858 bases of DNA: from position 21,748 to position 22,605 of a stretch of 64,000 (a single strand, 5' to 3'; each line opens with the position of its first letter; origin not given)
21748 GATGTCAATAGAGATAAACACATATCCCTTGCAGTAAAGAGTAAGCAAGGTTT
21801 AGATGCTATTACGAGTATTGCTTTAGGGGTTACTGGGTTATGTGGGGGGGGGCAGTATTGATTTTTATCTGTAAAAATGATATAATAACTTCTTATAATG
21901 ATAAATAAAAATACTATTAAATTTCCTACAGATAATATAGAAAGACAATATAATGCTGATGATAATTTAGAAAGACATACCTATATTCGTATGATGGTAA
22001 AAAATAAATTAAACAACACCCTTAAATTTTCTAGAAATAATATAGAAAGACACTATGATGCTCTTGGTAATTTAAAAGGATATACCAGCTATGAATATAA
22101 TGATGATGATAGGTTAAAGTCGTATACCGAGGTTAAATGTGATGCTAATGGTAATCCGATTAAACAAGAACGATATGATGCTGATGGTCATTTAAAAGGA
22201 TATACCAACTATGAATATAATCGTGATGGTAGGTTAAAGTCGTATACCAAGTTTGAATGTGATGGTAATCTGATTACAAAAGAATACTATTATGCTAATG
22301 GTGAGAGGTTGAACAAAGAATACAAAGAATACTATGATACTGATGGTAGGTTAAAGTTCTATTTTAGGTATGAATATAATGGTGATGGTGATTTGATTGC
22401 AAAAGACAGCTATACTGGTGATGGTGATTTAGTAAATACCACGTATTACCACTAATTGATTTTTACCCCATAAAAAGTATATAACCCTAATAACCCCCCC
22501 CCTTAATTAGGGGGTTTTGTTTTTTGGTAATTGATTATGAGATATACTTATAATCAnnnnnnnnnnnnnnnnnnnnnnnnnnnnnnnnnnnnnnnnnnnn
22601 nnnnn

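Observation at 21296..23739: Island 2: tRNA-Lys-adjacent degraded element carrying a promoter-equipped pair of YD-like repeat genes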

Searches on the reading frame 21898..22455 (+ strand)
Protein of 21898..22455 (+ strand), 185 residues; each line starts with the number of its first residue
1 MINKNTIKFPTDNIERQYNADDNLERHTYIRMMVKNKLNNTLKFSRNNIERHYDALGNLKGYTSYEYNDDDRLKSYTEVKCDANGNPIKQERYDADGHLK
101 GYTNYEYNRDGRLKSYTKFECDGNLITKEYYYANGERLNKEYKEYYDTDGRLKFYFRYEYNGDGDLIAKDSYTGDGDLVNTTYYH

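Call 4: search_protein_families(library=pfam, proteins=[window:21898-22455:+], max_evalue=1)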
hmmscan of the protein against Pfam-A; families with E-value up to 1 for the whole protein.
window:21898-22455:+ (185 aa): 1 family
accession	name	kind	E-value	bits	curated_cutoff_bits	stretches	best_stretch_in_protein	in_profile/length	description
PF05593.20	RHS_repeat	-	0.0017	19.2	22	1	82-117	2-32/38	RHS Repeat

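Call 5: search_protein_families(library=ncbifam, proteins=[window:21898-22455:+], max_evalue=1)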
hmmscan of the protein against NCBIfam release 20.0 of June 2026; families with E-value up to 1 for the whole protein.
window:21898-22455:+ (185 aa): 2 families
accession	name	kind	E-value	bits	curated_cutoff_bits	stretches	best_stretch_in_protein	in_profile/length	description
TIGR01643.1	YD_repeat_2x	repeat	0.017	15.6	15.8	0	157-174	19-36/42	YD repeat-containing protein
NF002369.0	PRK01346.1-6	equivalog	0.05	12.6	463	1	24-79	210-266/434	hypothetical protein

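Call 39: find_encoding_contigs(protein=window:21898-22455:+, flank=3000, max_places=3)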
Protein window:21898-22455:+ (185 aa): no gene with exactly this product is on record in the collection.

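Call 46: find_homologous_proteins(query=A4, max_evalue=0.001)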
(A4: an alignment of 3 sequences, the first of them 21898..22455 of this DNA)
Query A4 (3 sequences) (185 aa, profile of the alignment): 44 proteins with E <= 0.001 among 8000 candidates.
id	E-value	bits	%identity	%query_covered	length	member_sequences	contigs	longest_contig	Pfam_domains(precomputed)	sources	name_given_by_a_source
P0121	1.1e-63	232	90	100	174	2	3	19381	-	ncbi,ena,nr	ncbi:MAG: hypothetical protein OXF30_00205 [Candidatus Saccharibacteria bacterium]|nr:hypothetical p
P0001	7.7e-21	93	44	56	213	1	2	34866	PF05593.20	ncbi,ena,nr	ncbi:MAG: hypothetical protein OXF49_01275 [Candidatus Saccharibacteria bacterium]|nr:hypothetical p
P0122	2.1e-19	88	49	38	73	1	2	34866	-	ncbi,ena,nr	ncbi:MAG: hypothetical protein OXF49_01270 [Candidatus Saccharibacteria bacterium]|nr:hypothetical p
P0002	1.5e-18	86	28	69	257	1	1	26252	PF05593.20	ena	-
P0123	8.9e-14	70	44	55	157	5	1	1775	PF05593.20,PF11178.14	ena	-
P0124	5.6e-12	64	47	41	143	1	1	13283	PF05593.20,PF11178.14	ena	-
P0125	1.5e-10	60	32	66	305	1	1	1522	PF05593.20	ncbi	-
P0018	1.2e-9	57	29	75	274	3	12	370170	PF05593.20,PF07661.20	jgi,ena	-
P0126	2.8e-9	56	30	57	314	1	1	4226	PF05593.20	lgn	-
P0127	1.1e-8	54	36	56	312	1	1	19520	PF05593.20,PF11178.14,PF07661.20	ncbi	-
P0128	2.1e-8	53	33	52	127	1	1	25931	-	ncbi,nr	ncbi:MAG: hypothetical protein OXF85_00185, partial [Candidatus Saccharibacteria bacterium]|nr:hypot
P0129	8.4e-8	51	33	55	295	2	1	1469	PF13431.13,PF13414.13,PF13176.13,PF11178.14,PF13428.13,PF07721.21,PF14559.13,PF13371.13,PF00515.35,PF13424.13,PF21033.5,PF13432.13,PF13181.13,PF07719.24,PF13174.13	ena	-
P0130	1.1e-7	50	27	84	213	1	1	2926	PF11178.14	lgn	-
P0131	1.1e-6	47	29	57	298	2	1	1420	PF05593.20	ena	-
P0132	1.3e-6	47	33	61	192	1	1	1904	-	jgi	jgi:hypothetical protein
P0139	1.2e-5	44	31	37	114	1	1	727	PF05593.20,PF11178.14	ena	-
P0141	2.8e-5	43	28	56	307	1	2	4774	PF05593.20,PF11178.14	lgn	-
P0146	1.2e-4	41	29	89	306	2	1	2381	PF14559.13,PF13414.13,PF25068.3,PF05593.20,PF00515.35,PF11178.14,PF13181.13,PF07719.24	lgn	-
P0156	6.3e-4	38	28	55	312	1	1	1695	PF05593.20,PF11178.14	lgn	-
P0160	9.6e-4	38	45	35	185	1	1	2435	PF05593.20,PF11178.14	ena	-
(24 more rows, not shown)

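Call 47: find_encoding_contigs(protein=P0121, flank=8000, max_places=4)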
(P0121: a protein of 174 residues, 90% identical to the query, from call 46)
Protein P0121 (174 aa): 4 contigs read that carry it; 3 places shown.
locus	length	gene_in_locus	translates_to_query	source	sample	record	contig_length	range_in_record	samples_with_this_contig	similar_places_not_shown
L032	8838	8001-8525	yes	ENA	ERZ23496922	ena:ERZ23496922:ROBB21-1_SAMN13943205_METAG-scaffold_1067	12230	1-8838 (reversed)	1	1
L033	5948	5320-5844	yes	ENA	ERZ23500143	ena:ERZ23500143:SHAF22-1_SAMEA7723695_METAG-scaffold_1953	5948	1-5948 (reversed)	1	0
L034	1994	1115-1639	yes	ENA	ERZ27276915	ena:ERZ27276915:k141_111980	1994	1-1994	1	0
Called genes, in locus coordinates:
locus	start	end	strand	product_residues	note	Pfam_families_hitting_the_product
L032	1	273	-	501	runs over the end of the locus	PF12072:RNase_Y_N, PF22891:KH_PNO1_2nd (weak), PF00013:KH_1 (weak), PF01966:HD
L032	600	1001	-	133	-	-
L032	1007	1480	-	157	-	PF02367:TsaE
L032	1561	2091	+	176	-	-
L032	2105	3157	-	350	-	PF00154:RecA_N, PF08423:Rad51, PF06745:ATPase (weak), PF27531:MT3502_N (faint), PF01637:ATPase_2 (weak), PF21096:RecA_C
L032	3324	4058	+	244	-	-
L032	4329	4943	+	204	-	-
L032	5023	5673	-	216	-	-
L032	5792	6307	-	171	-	PF02075:RuvC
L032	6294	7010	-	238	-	PF20772:TACO1_YebC_N, PF01709:Transcrip_reg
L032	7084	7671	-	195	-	-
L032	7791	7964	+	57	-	-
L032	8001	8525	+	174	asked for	-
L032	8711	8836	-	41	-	?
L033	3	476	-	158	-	?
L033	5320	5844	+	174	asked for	-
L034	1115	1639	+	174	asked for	-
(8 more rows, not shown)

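Call 48: find_encoding_contigs(protein=P0122, flank=8000, max_places=4)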
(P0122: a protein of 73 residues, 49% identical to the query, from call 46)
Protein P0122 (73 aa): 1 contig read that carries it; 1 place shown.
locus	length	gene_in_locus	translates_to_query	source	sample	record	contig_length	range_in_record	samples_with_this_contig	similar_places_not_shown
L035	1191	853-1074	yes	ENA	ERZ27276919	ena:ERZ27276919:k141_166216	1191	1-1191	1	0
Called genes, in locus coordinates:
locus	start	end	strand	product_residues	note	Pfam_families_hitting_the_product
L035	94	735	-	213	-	PF05593:RHS_repeat (faint)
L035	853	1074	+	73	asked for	-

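Call 51: find_related_loci(query=A4, collection=metagenome_contigs, flank=4000)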
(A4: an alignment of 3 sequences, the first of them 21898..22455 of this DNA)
Query A4 (185 aa) in metagenome_contigs; peptide patterns used: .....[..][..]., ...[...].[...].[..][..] (x = any residue, [..] = any of these).
600 stretches matched a pattern (row limit reached: there are more); 9 encode a relative of the query (tblastn E <= 1e-3); 9 distinct loci.
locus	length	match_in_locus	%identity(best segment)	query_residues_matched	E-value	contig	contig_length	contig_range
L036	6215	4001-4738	35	51-185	7e-18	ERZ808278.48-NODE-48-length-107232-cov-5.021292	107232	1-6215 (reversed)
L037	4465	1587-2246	31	50-180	3e-12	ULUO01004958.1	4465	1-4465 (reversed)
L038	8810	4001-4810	32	43-184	2e-10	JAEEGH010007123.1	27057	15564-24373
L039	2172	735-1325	36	51-184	4e-10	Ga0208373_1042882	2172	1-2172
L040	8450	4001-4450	32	52-178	7e-9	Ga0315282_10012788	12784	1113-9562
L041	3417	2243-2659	35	49-177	2e-8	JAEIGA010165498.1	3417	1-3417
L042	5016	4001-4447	33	53-183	1e-6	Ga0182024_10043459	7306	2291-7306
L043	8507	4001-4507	29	13-151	4e-6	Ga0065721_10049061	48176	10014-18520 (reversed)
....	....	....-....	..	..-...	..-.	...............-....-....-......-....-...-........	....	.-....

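Call 64: predict_structure(alignment_id=A6)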
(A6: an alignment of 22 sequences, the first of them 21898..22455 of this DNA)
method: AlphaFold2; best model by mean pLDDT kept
length: 185 residues; sequences in the alignment: 22
mean_pLDDT: 74.4   pTM: 0.59
mean pLDDT of the five models: 74.4, 74.2, 73.8, 72.3, 72.0
residues with pLDDT >= 90: 52; 70-90: 71; 50-70: 21; < 50: 41
segments of 3 or more residues with pLDDT < 50: 1-20, 23-42
pLDDT, mean of each block of 10 residues (from residue 1): 32 41 43 42 61 88 90 91 92 90 88 83 68 66 82 89 90 96 94
secondary structure, 60 per line:
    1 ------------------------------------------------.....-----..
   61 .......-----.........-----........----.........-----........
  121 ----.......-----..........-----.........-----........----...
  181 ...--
elements in order: E49-53 E59-67 E73-81 E87-94 E99-107 E113-120 E125-131 E137-146 E152-160 E166-173 E178-183

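Call 72: find_encoding_contigs(protein=P0124, flank=6000, max_places=3)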
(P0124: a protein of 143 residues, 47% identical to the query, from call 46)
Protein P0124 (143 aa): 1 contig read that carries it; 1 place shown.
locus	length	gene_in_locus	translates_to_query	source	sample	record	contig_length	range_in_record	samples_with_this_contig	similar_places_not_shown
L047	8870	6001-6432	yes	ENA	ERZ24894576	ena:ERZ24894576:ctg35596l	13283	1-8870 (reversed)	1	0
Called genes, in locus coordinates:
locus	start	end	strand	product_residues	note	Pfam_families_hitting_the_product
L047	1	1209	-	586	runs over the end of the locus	PF01807:Zn_ribbon_DnaG, PF08275:DNAG_N, PF01751:Toprim (faint), PF13155:Toprim_2, PF13362:Toprim_3 (weak), PF13662:Toprim_4, PF10410:DnaB_bind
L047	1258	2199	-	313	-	PF18723:HMUDK_hel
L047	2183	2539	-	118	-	PF04237:YjbR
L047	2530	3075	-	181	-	PF00929:RNase_T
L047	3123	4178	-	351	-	PF00814:TsaD, PF02543:Carbam_trans_N (weak)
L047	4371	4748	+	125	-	PF00589:Phage_integrase (weak)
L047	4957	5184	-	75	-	-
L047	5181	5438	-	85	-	PF07460:NUMOD3 (weak)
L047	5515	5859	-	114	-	-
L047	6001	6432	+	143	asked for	PF11178:DUF2963 (faint), PF05593:RHS_repeat (faint)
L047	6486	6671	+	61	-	-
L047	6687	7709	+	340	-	PF05593:RHS_repeat (faint)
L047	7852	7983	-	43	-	-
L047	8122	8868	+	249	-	?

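Call 76: search_protein_families(library=pfam, proteins=[L047:6687-7709:+], max_evalue=0.01)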
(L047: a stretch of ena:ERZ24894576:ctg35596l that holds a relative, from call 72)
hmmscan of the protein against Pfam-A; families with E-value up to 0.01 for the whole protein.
L047:6687-7709:+ (340 aa): 2 families
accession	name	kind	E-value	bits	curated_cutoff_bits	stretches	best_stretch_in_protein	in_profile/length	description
PF05593.20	RHS_repeat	-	5.3e-07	30.3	22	0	148-203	1-37/38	RHS Repeat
PF25686.1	Betaherpes_U91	-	0.0023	17.9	27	1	21-83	12-77/157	Betaherpesvirus U91 protein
